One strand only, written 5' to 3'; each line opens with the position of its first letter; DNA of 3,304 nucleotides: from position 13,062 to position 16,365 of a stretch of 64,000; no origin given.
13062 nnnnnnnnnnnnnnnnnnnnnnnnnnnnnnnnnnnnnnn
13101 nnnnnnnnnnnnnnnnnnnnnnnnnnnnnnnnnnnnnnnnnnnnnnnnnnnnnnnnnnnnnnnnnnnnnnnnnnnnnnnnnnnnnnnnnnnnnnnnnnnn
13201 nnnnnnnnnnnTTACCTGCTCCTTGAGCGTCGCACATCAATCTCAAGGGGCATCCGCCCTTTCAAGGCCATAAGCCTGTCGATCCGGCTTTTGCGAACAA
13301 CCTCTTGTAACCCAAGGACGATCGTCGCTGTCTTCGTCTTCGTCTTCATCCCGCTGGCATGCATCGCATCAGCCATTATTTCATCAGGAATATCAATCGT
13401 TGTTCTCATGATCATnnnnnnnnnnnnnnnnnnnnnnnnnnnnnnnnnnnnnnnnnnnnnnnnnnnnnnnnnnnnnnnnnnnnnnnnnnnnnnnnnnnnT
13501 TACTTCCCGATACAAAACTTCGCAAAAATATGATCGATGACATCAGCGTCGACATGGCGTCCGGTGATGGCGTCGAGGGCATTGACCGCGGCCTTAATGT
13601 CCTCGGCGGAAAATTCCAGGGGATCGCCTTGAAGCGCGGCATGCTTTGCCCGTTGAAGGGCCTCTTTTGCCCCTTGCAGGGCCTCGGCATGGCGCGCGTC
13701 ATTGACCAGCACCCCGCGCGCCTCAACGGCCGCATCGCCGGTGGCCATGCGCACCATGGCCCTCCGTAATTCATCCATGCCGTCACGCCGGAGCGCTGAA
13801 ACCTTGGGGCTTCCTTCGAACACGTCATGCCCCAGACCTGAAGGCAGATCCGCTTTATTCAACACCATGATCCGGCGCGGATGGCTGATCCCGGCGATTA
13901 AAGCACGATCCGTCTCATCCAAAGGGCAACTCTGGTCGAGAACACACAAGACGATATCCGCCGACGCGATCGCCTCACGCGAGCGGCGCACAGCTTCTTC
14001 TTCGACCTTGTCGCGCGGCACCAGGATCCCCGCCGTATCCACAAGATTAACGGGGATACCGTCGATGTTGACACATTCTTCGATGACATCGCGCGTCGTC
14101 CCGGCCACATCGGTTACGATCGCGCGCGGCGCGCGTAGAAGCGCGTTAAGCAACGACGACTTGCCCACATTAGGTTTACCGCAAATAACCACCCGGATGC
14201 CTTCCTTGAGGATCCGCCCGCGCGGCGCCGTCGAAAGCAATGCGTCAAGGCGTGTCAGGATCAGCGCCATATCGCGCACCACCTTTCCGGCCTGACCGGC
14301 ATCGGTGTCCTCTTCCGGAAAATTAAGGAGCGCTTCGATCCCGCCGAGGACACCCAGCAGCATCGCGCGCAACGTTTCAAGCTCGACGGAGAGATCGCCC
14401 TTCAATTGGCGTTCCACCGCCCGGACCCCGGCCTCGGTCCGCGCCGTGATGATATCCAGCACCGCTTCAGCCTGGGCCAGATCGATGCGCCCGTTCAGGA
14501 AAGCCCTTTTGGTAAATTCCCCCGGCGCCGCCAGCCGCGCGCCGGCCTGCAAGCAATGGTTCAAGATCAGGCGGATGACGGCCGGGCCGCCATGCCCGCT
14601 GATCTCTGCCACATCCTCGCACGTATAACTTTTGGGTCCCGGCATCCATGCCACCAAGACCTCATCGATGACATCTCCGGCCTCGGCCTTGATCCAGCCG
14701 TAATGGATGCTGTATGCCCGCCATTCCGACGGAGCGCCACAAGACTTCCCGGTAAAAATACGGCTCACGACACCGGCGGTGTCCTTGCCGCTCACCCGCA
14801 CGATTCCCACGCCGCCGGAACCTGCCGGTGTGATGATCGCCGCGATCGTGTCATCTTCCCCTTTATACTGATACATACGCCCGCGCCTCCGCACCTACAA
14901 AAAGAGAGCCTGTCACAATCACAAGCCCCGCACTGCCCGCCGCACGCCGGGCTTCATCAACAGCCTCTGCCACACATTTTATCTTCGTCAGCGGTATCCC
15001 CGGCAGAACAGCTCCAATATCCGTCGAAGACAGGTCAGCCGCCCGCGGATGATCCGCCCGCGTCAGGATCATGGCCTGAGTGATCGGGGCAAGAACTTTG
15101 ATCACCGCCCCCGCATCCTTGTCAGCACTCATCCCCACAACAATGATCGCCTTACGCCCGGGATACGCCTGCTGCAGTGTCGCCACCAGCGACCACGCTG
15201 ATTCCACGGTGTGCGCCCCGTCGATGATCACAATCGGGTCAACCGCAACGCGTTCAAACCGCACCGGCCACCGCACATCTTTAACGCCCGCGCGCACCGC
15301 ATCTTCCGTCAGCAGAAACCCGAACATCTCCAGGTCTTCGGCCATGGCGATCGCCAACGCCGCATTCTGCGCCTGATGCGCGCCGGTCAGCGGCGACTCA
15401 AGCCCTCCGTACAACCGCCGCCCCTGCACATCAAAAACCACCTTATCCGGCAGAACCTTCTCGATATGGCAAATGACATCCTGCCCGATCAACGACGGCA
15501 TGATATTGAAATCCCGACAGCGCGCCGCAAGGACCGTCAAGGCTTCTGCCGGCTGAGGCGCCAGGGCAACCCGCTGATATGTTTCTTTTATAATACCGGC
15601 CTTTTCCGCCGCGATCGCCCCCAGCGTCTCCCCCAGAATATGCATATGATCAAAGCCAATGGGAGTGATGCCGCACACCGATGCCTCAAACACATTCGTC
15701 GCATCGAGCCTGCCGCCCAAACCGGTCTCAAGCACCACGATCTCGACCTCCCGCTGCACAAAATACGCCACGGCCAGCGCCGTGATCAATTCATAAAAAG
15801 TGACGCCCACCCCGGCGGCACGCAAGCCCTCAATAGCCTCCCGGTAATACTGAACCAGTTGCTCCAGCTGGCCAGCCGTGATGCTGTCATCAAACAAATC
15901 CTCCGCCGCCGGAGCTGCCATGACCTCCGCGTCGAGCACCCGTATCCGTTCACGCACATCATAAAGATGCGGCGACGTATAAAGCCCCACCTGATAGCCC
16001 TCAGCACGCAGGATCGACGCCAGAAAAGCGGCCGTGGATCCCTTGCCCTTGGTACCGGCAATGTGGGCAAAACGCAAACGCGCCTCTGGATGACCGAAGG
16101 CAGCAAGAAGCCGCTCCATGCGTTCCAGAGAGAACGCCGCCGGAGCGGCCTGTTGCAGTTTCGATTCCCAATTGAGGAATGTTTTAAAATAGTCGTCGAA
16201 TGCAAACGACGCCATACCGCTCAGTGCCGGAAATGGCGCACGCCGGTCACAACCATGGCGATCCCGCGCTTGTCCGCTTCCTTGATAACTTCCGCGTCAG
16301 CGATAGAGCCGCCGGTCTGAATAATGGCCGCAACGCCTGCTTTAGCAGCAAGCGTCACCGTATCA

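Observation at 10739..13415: Accessory islet (TA pair, IS66 remnant, Fic, orphan antitoxin) inserted between pabB and mnmE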

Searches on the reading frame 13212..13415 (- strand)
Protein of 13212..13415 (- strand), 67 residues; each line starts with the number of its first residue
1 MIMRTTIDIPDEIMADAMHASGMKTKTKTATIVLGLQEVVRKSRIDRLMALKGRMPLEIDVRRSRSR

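Call 4: search_protein_families(library=pfam, proteins=[window:13212-13415:-], max_evalue=0.01)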
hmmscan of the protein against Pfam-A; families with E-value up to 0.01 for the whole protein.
window:13212-13415:- (67 aa): 1 family
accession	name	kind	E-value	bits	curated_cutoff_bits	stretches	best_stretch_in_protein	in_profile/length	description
PF09957.15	VapB_antitoxin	-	1e-07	32.1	23.4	1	3-45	1-41/47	Bacterial antitoxin of type II TA system, VapB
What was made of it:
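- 13212..13409 (-): Orphan VapB-type antitoxin, 65 aa (67 aa if started at 13415). It has a Shine-Dalgarno-like AGGAGG upstream. Pfam PF09957 E 1e-7 (call 4).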

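Call 5: search_protein_families(library=ncbifam, proteins=[window:13212-13415:-], max_evalue=0.01)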
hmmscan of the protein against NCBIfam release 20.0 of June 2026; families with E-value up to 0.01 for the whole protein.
window:13212-13415:- (67 aa): 0 families

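Call 30: search_solved_structures(query=window:13212-13415:-, max_evalue=1, show_alignments=2)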
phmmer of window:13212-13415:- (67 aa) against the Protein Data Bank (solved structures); distinct sequences matched with E-value up to 1: 1.
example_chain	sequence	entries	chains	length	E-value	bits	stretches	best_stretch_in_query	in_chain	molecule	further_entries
6a7v_K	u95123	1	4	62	0.022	18.6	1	4-43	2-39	Antitoxin VapB11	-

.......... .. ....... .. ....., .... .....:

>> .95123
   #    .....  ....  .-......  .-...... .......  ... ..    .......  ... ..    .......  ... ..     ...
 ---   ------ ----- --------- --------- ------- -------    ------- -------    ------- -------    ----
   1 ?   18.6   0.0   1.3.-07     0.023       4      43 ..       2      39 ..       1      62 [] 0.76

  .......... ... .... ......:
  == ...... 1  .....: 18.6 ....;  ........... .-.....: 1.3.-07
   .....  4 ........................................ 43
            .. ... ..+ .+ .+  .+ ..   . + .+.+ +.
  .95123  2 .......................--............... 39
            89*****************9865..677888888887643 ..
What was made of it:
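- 13212..13409 (-): PDB VapB11 E 0.02 (call 30).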

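Call 37: find_homologous_proteins(query=window:13212-13409:-, max_evalue=0.001)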
Query window:13212-13409:- (65 aa): 5 proteins with E <= 0.001 among 5 candidates.
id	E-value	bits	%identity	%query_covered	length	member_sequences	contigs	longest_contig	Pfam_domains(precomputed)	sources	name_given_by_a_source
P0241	2.2e-32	126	100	100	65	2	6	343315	PF09957.16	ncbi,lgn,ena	-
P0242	5.6e-24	100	83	100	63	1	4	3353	PF09957.16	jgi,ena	-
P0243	2.4e-21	92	77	100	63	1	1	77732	PF09957.16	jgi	jgi:Arc/MetJ family transcription regulator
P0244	8.5e-20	87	71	100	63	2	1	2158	PF09957.16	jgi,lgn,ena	-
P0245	1.4e-11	61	52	100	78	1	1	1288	PF09957.16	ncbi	-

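Call 38: find_encoding_contigs(protein=P0243, flank=4000, max_places=2)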
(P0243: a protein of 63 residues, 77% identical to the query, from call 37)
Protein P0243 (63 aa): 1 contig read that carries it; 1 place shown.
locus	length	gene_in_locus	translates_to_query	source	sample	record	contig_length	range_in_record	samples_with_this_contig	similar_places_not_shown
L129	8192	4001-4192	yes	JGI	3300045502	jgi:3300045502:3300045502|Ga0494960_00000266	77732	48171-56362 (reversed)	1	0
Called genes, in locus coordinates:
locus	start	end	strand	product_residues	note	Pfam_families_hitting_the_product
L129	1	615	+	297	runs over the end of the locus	PF06834:TraU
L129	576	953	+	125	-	-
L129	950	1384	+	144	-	-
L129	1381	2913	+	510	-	PF05157:MshEN (weak), PF00437:T2SSE, PF13401:AAA_22 (weak)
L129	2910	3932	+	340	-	PF00482:T2SSF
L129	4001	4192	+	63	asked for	PF09957:VapB_antitoxin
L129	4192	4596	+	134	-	PF01850:PIN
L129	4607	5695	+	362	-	PF02638:GHL10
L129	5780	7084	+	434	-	PF00285:Citrate_synt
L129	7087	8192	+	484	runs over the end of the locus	PF02789:Peptidase_M17_N (weak), PF00883:Peptidase_M17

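Call 39: find_encoding_contigs(protein=P0242, flank=4000, max_places=4)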
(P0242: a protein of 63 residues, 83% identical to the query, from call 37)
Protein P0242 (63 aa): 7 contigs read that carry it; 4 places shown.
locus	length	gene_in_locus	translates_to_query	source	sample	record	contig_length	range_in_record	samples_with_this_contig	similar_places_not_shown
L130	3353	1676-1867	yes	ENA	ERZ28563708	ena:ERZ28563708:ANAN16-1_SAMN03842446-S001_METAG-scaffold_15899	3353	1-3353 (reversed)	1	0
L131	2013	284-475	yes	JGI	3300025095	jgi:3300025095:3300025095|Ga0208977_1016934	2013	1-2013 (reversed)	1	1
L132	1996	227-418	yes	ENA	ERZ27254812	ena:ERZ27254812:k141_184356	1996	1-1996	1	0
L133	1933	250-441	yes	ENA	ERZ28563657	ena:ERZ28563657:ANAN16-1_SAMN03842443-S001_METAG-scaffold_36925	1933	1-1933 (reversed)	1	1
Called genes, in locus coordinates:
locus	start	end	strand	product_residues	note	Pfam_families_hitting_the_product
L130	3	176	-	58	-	?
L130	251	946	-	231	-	PF13385:Laminin_G_3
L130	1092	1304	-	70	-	PF18480:DUF5615 (weak)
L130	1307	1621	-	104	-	PF04255:DUF433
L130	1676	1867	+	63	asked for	PF09957:VapB_antitoxin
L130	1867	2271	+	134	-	PF01850:PIN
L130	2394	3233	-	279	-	PF13385:Laminin_G_3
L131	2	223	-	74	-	?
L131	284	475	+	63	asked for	PF09957:VapB_antitoxin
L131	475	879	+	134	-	PF01850:PIN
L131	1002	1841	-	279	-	PF13385:Laminin_G_3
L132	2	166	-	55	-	?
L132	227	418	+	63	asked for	PF09957:VapB_antitoxin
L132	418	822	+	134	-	PF01850:PIN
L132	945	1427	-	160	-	PF13385:Laminin_G_3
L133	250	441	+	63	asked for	PF09957:VapB_antitoxin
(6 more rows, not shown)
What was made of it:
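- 13212..13409 (-): Closest homologues are paired with PIN (calls 38, 39).
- VapB homologues pair with PIN (calls 38, 39). The closest VapB homologues are paired with PIN (calls 38, 39).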

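Call 59: search_protein_families(library=padloc, proteins=[window:13212-13409:-], max_evalue=0.001)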
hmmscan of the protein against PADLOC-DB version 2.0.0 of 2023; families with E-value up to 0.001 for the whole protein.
window:13212-13409:- (65 aa): 0 families

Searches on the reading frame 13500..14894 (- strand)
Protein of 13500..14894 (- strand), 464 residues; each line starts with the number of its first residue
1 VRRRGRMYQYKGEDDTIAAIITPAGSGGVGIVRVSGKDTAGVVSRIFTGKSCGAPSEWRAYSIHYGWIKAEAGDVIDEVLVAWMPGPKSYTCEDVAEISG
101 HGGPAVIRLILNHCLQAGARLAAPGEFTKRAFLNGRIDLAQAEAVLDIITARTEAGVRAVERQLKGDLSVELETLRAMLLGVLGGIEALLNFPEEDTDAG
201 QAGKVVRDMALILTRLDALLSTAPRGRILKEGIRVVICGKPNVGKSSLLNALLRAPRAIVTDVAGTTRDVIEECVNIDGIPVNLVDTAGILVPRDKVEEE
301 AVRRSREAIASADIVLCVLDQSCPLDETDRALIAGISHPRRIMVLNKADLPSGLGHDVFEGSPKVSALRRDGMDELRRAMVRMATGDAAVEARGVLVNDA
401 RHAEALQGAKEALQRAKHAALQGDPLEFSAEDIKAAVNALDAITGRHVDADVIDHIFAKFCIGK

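Call 4: search_protein_families(library=pfam, proteins=[window:13500-14894:-], max_evalue=0.01)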
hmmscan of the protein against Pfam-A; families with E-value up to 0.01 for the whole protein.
window:13500-14894:- (464 aa): 8 families
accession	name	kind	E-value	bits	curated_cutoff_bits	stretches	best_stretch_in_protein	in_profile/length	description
PF12631.12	MnmE_helical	-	6.9e-48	164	40.1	1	139-461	1-211/211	MnmE helical domain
PF10396.14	TrmE_N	-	2.8e-40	137.6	29.8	1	16-136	1-117/117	GTP-binding protein TrmE N-terminus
PF01926.29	MMR_HSR1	-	6.8e-27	94.3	21.9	1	234-347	1-113/113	50S ribosome-binding GTPase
PF02421.24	FeoB_N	-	3e-09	37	27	1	234-323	2-90/156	Ferrous iron transport protein B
PF00350.29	Dynamin_N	-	2.8e-07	31.1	27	1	235-271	1-36/168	Dynamin family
PF04548.22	AIG1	-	7e-05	22.7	27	1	234-336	2-107/212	AIG1 family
PF00493.29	MCM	-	0.00034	20.2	23.3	1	210-296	35-122/224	MCM P-loop domain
PF03193.22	RsgA_GTPase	-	0.00049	20.4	30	0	234-263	108-137/174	RsgA GTPase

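Call 5: search_protein_families(library=ncbifam, proteins=[window:13500-14894:-], max_evalue=0.01)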
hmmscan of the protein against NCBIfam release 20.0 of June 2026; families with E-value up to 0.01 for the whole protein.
window:13500-14894:- (464 aa): 16 families
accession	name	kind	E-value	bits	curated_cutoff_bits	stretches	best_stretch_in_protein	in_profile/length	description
NF003661.0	PRK05291.1-3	equivalog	4.6e-114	382.2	380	1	14-464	3-448/448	tRNA uridine-5-carboxymethylaminomethyl(34) synthesis GTPase MnmE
TIGR00450.1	mnmE_trmE_thdF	equivalog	6.4e-103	345.2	252.6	1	22-464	2-446/446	tRNA uridine-5-carboxymethylaminomethyl(34) synthesis GTPase MnmE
TIGR03594.1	GTPase_EngA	equivalog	1.8e-31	109.6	306.7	1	230-350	173-298/432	ribosome biogenesis GTPase Der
NF007071.0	PRK09518.1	equivalog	8.7e-24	84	953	1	216-350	428-567/706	bifunctional cytidylate kinase/GTPase Der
NF002828.0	PRK03003.1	equivalog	8.3e-23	80.7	631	1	213-349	193-335/477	ribosome biogenesis GTPase Der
TIGR03918.1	GTP_HydF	equivalog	1.3e-22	80.2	325.55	1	233-387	8-170/392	[FeFe] hydrogenase H-cluster maturation GTPase HydF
TIGR00231.1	small_GTP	domain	4.7e-22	78.5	42.5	1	232-352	3-126/164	GTP-binding protein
NF000908.1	PRK00089.1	equivalog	1.4e-21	77.1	237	1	235-351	6-123/291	GTPase Era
TIGR03596.1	GTPase_YlqF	equivalog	2.8e-16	59.7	208.2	1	227-302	113-185/276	ribosome biogenesis GTPase YlqF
TIGR00436.1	era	equivalog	4.9e-14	52.3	116.25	1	234-342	2-109/270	GTPase Era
TIGR00437.1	feoB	equivalog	2e-09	36.8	315.65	1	239-322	1-83/594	ferrous iron transport protein B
TIGR03156.1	GTP_HflX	equivalog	2.4e-07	30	216.75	1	226-381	183-348/351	GTPase HflX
TIGR03597.1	GTPase_YqeH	equivalog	1e-05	24.9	297.4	1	231-292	154-217/361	ribosome biogenesis GTPase YqeH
TIGR03598.1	GTPase_YsxC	equivalog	5e-05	23.1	124.45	1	231-271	17-58/186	ribosome biogenesis GTP-binding protein YihA/YsxC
NF007171.0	PRK09602.1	subfamily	0.003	16.5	387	0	233-254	3-24/397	YchF-related putative GTPase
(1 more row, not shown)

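Call 8: find_related_loci(query=window:13500-14876:-, collection=genome_contigs, flank=10000)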
Query window:13500-14876:- (458 aa) in genome_contigs; peptide patterns used: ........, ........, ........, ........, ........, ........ (x = any residue, [..] = any of these).
114 stretches matched a pattern; 56 encode a relative of the query (tblastn E <= 1e-3); 56 distinct loci.
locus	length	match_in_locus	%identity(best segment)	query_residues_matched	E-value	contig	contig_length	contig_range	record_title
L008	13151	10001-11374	81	1-458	0e+0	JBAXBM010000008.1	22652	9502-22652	MAG: Candidatus Omnitrophota bacterium isolate ELA167 MAG167_8, whole genome shotgun sequence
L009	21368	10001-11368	45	7-458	5e-107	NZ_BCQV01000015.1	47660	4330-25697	Alicyclobacillus shizuokensis NBRC 103103, whole genome shotgun sequence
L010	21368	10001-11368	44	7-458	4e-105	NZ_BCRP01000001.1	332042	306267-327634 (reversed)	Alicyclobacillus kakegawensis NBRC 103104, whole genome shotgun sequence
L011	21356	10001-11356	41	9-458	2e-98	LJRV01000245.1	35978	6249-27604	Streptobacillus notomytis strain AHL 370-1 B-10-16_S9CLC_contig_35, whole genome shotgun sequence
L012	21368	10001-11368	43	7-458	3e-96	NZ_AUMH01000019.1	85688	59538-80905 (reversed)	Alicyclobacillus herbarius DSM 13609 H522DRAFT_scaffold00019.19_C, whole genome shotgun sequence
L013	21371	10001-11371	42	9-458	3e-89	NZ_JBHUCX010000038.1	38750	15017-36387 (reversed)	Alicyclobacillus fodiniaquatilis strain CGMCC 1.15049 velvet_auto_105_38, whole genome shotgun sequence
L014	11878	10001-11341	39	9-458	2e-84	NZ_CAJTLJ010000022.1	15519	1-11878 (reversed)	MAG: uncultured Alistipes sp. isolate MGBC104261, whole genome shotgun sequence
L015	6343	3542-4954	41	7-458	3e-83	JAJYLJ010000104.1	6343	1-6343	MAG: Deltaproteobacteria bacterium isolate DBS2-1.bin6 NODE_24870_length_6343_cov_8.675193, whole genome shotgun sequenc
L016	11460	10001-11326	38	6-458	1e-80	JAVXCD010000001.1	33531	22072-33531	MAG: Alistipes sp. isolate CGS5Y2-bin65 NODE_1_length_33531_cov_10.220901, whole genome shotgun sequence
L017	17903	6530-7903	39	1-458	2e-75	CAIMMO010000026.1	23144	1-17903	MAG: uncultured Alphaproteobacteria bacterium isolate ErkenSummer_bin-3634 genome assembly, contig: bin-3634:026/277, wh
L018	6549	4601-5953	38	5-458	7e-74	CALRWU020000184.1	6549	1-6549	MAG: Azorhizobium sp. AG788 isolate JJ-MA1B5-281-10-m2-bin98 genome assembly, contig: VK-R92-R30-C752, whole genome shot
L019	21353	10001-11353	38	5-458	5e-72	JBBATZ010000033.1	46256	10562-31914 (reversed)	MAG: Hyphomonadaceae bacterium isolate EUL_284 ctg33-EUL_284, whole genome shotgun sequence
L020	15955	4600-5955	41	9-458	3e-97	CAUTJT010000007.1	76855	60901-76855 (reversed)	MAG TPA_asm: uncultured Streptobacillus sp. isolate SRR15001304_bin.1_MetaWRAP_v1.3_MAG genome assembly, contig: ERZ1421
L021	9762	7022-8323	32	8-458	5e-67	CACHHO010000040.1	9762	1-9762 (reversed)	Rhodospirillaceae bacterium isolate AG-430-C17 genome assembly, contig: AG-430-C17_NODE_40, whole genome shotgun sequenc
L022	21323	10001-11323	35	10-458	4e-65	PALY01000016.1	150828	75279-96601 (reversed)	MAG: Deltaproteobacteria bacterium isolate SAT32 261674, whole genome shotgun sequence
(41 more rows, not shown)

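Call 12: search_protein_families(library=pfam, proteins=[L008:11488-12117:+, L008:12101-12973:+], max_evalue=0.01)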
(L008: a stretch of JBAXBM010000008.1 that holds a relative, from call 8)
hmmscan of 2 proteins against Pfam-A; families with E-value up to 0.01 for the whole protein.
L008:11488-12117:+ (209 aa): 1 family
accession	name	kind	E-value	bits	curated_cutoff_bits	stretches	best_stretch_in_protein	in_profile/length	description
PF13338.12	AbiEi_4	-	0.00035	21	25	1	10-57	1-48/49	Transcriptional regulator, AbiEi antitoxin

L008:12101-12973:+ (290 aa): 1 family
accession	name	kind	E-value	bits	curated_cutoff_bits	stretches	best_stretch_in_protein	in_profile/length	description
PF08843.17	AbiEii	-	1.9e-26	93.9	22.5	1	45-269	2-225/238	Nucleotidyl transferase AbiEii toxin, Type IV TA system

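Call 17: find_related_loci(query=window:13500-14876:-, collection=metagenome_contigs, flank=10000)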
Query window:13500-14876:- (458 aa) in metagenome_contigs; peptide patterns used: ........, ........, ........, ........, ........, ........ (x = any residue, [..] = any of these).
167 stretches matched a pattern; 55 encode a relative of the query (tblastn E <= 1e-3); 55 distinct loci.
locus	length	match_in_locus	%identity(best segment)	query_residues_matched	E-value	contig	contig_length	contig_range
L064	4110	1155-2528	81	1-458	0e+0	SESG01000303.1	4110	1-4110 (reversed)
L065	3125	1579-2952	81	1-458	0e+0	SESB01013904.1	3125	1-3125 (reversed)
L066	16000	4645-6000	41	9-458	4e-97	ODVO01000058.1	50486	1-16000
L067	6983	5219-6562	39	7-458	8e-87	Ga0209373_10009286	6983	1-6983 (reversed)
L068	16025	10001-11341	39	9-458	7e-85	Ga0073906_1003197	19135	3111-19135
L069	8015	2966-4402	37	6-458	5e-84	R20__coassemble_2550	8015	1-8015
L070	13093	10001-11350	38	9-458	1e-79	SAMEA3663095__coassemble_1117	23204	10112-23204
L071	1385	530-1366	48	7-284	2e-84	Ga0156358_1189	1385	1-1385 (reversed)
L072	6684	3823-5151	38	9-458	3e-77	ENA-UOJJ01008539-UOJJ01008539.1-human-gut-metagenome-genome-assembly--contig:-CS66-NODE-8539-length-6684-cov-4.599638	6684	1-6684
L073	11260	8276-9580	35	8-458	9e-73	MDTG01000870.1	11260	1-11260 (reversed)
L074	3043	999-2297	35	10-458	4e-73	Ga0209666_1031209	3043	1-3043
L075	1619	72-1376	35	8-458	2e-72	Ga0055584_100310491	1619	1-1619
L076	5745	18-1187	40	67-458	1e-68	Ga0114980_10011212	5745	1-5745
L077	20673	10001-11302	32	8-458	2e-67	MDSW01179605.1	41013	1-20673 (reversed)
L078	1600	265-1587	35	10-458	6e-69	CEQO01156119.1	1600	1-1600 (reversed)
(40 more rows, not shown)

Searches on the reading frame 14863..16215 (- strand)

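Call 4: search_protein_families(library=pfam, proteins=[window:14863-16215:-], max_evalue=0.01)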
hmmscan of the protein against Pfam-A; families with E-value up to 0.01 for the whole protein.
window:14863-16215:- (450 aa): 2 families
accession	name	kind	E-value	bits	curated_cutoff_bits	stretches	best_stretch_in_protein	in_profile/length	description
PF02875.26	Mur_ligase_C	-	5.7e-16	59.9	28.4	1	319-437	2-126/127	Mur ligase, glutamate ligase domain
PF08245.18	Mur_ligase_M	-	2.1e-09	38.1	24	1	147-292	46-200/200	Mur ligase middle domain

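Call 5: search_protein_families(library=ncbifam, proteins=[window:14863-16215:-], max_evalue=0.01)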
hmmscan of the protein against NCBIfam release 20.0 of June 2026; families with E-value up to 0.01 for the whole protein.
window:14863-16215:- (450 aa): 20 families
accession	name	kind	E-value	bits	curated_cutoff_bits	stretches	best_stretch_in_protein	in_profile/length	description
TIGR01499.1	folC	subfamily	7.9e-102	341.6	162.65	1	30-445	1-397/400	bifunctional protein FolC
NF047860.1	Tet-DihydfolSynFolCMyb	equivalog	5.3e-66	223.4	700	1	28-446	44-461/468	bifunctional tetrahydrofolate synthase/dihydrofolate synthase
NF008101.0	PRK10846.1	equivalog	3.2e-49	167.8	360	1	24-442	26-408/422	bifunctional tetrahydrofolate synthase/dihydrofolate synthase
TIGR01085.1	murE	subfamily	3.6e-16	59.1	257.3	2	257-435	263-444/472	UDP-N-acetylmuramyl-tripeptide synthetase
NF001126.0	PRK00139.1-4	equivalog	7e-13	47.9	373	2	263-436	280-456/486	UDP-N-acetylmuramoyl-L-alanyl-D-glutamate--2,6-diaminopimelate ligase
NF001124.0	PRK00139.1-2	equivalog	3.1e-11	42.7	476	1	179-394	200-419/500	UDP-N-acetylmuramoyl-L-alanyl-D-glutamate--2,6-diaminopimelate ligase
NF008896.0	PRK11929.1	equivalog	8.8e-10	37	1023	2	260-422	290-458/965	bifunctional UDP-N-acetylmuramoyl-L-alanyl-D-glutamate--2,6-diaminopimelate ligase MurE/UDP-N-acetylmuramoyl-tripeptide--D-alanyl-D-alanine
NF001129.0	PRK00139.2-3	equivalog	2.3e-09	36.3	762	1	246-366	287-408/517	UDP-N-acetylmuramoyl-L-alanyl-D-glutamate--2,6-diaminopimelate ligase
TIGR01143.1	murF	subfamily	1.1e-08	34.5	288.6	1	153-361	122-332/418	UDP-N-acetylmuramoyl-tripeptide--D-alanyl-D-alanine ligase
NF001130.0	PRK00139.2-4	equivalog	1.4e-08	34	715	1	272-394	317-438/516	UDP-N-acetylmuramoyl-L-alanyl-D-glutamate--2,6-diaminopimelate ligase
NF010628.0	PRK14022.1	equivalog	5e-08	32.1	536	1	266-394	283-410/483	UDP-N-acetylmuramoyl-L-alanyl-D-glutamate--L-lysine ligase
NF010623.0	PRK14016.1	subfamily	3.3e-06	25.5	877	0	46-95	479-528/871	cyanophycin synthetase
TIGR01082.1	murC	equivalog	3.5e-06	26.4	335.1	1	257-360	250-351/449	UDP-N-acetylmuramate--L-alanine ligase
TIGR02068.2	cya_phycin_syn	equivalog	7e-06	24.3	850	0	50-83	482-515/862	cyanophycin synthetase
NF053648.1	pMurE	equivalog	5.5e-05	22.1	600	1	175-351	187-352/464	pseudomurein biosynthesis peptide ligase pMurE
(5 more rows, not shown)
